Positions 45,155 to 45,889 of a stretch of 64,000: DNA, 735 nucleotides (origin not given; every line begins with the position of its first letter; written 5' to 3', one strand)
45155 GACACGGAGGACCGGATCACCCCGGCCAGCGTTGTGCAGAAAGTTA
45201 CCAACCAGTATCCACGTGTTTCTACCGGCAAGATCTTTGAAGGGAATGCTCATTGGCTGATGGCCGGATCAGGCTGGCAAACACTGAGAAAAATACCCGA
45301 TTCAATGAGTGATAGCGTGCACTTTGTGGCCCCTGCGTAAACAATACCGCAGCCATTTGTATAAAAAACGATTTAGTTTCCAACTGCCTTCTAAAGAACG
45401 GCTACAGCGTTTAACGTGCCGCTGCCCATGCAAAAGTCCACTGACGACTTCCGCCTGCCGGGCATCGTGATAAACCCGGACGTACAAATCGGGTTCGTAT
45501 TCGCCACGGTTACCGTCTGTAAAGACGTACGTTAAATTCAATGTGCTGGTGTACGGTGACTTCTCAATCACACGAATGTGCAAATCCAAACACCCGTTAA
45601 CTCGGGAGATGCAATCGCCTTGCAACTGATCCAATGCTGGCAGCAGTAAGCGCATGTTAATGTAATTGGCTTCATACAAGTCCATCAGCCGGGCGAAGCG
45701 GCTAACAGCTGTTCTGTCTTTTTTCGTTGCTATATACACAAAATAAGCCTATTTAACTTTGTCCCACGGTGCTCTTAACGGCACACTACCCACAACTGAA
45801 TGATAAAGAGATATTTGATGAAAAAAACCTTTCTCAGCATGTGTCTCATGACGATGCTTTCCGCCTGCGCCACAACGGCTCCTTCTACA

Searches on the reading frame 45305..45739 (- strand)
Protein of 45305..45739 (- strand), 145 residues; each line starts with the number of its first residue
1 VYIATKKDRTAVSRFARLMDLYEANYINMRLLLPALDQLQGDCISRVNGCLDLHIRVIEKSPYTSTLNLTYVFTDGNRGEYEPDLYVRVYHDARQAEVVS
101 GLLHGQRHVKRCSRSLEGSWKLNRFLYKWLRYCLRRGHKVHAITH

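Call 68: search_protein_families(library=pfam, max_evalue=0.00001, proteins=[window:45305-45739:-])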
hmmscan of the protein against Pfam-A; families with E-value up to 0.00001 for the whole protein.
window:45305-45739:- (145 aa): 1 family
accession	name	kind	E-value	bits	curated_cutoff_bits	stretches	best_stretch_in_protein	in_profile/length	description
PF06853.17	DUF1249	-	1.2e-27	96.6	25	1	31-138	4-115/116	Protein of unknown function (DUF1249)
